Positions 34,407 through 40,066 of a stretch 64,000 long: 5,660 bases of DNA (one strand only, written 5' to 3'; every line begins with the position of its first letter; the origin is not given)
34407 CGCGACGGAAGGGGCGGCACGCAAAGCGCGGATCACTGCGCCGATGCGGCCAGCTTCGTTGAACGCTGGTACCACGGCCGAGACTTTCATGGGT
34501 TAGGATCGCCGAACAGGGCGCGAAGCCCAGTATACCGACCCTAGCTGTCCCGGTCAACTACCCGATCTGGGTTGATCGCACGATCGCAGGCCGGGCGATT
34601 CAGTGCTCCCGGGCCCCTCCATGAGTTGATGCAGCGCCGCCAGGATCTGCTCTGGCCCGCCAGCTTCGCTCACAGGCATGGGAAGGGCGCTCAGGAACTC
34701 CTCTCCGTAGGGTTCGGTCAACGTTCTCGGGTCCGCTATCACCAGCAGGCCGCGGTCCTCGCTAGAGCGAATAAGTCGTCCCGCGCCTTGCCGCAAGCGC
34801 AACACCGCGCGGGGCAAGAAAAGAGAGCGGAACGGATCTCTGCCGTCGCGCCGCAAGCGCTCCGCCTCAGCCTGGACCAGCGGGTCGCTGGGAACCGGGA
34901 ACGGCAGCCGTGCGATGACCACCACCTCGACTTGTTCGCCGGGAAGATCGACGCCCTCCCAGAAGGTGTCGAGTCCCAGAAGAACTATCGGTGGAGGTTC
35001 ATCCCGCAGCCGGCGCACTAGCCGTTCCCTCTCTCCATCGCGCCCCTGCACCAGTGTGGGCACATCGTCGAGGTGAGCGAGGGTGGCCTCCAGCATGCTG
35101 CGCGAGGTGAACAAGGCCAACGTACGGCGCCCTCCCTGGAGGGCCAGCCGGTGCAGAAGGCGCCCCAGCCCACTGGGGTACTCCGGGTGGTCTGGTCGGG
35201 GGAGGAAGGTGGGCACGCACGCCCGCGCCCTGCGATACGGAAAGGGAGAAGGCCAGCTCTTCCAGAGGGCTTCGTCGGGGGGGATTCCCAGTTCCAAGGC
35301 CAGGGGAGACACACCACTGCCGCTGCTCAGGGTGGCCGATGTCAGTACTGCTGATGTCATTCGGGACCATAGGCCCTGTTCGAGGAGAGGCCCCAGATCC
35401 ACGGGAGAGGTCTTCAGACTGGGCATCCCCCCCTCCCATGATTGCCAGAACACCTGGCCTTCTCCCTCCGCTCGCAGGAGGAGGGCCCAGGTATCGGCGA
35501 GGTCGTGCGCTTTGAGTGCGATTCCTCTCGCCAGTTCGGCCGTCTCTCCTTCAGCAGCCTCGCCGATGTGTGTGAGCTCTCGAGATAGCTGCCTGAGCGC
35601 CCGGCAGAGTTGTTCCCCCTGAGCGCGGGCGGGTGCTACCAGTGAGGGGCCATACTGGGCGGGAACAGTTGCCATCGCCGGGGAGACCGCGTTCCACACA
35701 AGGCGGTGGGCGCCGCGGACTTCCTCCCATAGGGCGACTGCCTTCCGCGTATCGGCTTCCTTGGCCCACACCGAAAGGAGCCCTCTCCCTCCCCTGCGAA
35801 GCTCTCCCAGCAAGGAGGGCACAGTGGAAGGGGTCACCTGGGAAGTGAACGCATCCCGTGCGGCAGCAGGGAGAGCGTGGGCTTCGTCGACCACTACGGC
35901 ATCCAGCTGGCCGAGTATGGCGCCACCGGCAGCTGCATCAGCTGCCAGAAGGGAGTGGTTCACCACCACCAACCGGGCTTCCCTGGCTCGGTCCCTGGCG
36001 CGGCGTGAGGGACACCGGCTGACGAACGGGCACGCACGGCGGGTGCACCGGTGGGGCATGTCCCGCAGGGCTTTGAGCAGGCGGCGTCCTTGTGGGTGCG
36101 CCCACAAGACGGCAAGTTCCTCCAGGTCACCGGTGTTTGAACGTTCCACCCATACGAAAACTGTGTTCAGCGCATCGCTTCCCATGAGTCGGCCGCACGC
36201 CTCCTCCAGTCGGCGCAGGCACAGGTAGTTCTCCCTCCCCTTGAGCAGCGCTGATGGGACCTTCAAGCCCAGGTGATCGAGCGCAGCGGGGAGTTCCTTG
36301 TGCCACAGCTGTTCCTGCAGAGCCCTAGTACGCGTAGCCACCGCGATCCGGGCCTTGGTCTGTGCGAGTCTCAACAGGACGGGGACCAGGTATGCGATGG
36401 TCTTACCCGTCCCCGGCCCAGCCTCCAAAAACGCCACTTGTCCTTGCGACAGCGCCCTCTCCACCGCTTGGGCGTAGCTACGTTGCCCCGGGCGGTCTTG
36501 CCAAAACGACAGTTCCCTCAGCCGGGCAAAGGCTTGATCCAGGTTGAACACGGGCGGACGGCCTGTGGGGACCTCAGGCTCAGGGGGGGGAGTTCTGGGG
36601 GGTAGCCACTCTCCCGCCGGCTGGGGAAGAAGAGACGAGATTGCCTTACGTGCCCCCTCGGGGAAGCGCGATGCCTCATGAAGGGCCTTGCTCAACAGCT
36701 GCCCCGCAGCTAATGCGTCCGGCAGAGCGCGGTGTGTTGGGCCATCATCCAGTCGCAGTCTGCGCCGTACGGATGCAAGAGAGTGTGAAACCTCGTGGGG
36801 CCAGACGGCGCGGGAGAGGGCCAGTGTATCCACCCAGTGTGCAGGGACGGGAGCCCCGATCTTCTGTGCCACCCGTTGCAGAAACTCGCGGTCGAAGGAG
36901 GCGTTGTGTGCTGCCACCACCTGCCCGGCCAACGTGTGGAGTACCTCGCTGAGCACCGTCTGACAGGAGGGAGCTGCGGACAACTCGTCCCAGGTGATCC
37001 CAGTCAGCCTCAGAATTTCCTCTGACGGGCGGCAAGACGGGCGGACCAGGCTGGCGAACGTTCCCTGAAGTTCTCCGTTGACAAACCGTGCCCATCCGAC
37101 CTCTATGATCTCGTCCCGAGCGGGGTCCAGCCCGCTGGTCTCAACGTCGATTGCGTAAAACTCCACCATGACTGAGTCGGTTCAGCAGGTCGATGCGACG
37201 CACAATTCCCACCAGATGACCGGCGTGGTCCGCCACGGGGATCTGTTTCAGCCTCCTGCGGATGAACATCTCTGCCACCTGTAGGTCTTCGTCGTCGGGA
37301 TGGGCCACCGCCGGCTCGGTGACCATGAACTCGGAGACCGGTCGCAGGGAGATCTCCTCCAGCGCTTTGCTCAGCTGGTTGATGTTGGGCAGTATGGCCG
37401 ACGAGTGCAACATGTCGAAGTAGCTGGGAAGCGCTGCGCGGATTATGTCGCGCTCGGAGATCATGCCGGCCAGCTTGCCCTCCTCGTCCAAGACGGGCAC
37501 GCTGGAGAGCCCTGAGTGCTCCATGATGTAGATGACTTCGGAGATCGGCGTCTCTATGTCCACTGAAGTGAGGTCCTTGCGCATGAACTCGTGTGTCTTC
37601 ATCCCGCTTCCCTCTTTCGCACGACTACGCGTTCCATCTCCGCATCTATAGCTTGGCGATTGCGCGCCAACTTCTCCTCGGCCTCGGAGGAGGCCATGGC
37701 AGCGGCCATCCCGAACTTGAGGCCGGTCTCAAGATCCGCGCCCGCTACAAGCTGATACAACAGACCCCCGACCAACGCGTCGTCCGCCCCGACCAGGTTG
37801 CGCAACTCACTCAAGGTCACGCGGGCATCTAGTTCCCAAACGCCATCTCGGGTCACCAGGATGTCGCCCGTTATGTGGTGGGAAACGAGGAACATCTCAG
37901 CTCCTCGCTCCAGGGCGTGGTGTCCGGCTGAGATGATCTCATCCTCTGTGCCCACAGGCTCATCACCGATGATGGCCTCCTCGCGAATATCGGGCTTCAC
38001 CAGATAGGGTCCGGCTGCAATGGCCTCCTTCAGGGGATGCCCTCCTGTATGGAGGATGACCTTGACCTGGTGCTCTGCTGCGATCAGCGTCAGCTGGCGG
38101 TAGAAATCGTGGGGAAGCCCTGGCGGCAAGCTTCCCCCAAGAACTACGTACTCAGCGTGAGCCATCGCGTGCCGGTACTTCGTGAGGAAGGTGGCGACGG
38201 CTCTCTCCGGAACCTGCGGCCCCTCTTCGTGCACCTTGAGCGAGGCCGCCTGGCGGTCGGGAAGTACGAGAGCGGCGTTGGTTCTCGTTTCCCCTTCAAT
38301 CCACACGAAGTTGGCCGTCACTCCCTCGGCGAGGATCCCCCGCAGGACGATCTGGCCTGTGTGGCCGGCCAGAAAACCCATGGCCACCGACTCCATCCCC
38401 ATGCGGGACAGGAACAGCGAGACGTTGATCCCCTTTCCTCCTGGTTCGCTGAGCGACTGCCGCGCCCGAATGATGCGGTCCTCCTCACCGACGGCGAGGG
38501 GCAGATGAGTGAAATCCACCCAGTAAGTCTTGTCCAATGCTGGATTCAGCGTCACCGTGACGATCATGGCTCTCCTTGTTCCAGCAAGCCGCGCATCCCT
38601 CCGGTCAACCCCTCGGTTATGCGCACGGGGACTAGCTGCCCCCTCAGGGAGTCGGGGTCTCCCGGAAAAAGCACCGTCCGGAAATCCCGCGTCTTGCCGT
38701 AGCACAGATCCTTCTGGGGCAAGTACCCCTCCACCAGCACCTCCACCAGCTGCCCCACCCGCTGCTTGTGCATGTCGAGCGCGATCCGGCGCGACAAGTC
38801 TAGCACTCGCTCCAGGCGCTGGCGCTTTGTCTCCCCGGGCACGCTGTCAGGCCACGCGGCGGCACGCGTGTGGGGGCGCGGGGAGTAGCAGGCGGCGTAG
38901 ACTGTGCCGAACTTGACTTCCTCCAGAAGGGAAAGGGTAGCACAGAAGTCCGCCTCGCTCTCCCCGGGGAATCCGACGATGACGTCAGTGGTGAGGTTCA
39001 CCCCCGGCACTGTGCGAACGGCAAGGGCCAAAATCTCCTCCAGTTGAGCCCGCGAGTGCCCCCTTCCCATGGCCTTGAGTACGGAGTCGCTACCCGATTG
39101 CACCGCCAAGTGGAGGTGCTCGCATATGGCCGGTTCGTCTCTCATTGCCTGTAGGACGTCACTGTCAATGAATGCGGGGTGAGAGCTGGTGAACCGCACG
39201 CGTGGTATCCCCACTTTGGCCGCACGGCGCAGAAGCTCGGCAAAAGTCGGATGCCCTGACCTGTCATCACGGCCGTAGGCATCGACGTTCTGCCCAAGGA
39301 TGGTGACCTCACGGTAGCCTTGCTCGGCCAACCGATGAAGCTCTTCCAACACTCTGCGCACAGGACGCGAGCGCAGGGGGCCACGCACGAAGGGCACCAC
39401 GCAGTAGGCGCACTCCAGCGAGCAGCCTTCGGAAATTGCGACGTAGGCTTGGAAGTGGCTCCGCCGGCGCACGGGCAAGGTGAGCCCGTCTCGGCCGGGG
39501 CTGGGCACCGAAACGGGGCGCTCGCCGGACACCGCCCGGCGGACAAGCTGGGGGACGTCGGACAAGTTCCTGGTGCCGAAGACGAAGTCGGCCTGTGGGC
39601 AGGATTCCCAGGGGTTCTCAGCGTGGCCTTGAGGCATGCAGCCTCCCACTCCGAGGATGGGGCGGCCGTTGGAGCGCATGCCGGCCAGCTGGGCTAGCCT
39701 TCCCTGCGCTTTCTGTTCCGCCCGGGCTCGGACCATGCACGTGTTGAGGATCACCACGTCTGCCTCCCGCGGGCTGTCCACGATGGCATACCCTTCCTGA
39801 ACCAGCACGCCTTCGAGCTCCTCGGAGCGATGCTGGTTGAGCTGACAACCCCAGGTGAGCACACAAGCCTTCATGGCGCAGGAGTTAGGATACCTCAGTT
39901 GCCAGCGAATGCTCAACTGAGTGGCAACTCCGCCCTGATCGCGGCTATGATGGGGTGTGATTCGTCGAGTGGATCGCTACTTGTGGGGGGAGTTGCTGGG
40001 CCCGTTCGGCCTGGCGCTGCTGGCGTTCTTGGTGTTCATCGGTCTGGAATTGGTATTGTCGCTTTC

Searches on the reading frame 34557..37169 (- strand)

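Call 8: search_protein_families(library=pfam, proteins=[window:34557-37169:-], max_evalue=0.001)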
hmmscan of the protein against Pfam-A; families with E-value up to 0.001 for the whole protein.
window:34557-37169:- (871 aa): 3 families
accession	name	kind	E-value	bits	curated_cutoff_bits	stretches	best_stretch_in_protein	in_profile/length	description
PF13307.12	Helicase_C_2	-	9.1e-36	123.9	25.3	1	678-830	7-168/170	Helicase C-terminal domain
PF00929.31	RNase_T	-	1e-26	94.8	24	1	6-158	2-163/164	Exonuclease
PF00270.35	DEAD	-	2.5e-10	40.8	26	1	233-321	5-92/167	DEAD/DEAH box helicase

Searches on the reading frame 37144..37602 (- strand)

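Call 8: search_protein_families(library=pfam, proteins=[window:37144-37602:-], max_evalue=0.001)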
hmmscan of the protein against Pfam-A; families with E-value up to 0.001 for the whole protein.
window:37144-37602:- (153 aa): 1 family
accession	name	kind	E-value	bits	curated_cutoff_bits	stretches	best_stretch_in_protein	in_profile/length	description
PF00571.33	CBS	-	1.3e-27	96.3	24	2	5-57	3-55/57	CBS domain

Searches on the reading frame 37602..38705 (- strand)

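Call 8: search_protein_families(library=pfam, proteins=[window:37602-38705:-], max_evalue=0.001)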
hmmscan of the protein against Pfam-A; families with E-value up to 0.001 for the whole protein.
window:37602-38705:- (368 aa): 1 family
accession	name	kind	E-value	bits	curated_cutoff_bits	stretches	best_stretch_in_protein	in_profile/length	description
PF00294.29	PfkB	-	2.3e-36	126.1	25.8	1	54-339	4-289/302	pfkB family carbohydrate kinase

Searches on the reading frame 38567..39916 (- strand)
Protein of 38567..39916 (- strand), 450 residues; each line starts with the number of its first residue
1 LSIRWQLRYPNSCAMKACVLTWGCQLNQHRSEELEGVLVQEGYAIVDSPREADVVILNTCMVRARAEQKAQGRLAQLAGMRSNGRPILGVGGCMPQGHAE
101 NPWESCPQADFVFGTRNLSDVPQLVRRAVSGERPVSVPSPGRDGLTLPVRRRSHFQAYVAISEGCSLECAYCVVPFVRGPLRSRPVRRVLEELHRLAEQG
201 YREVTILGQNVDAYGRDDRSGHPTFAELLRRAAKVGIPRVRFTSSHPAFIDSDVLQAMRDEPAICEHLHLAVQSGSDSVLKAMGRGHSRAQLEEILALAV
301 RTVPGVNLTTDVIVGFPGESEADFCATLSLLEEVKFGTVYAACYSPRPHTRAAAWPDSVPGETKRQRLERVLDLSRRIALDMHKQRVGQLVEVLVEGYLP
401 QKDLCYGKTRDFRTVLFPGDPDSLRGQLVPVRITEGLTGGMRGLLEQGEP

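Call 8: search_protein_families(library=pfam, proteins=[window:38567-39916:-], max_evalue=0.001)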
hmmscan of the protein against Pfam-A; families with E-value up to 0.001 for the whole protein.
window:38567-39916:- (450 aa): 3 families
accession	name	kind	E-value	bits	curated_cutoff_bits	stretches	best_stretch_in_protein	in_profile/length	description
PF04055.27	Radical_SAM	-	3.5e-25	89.5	29.5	1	161-331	3-166/166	Radical SAM superfamily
PF00919.26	UPF0004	-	3.8e-23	81.8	27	1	16-114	1-98/98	Uncharacterized protein family UPF0004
PF01938.26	TRAM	-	9.4e-06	25.8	21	1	385-436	2-51/61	TRAM domain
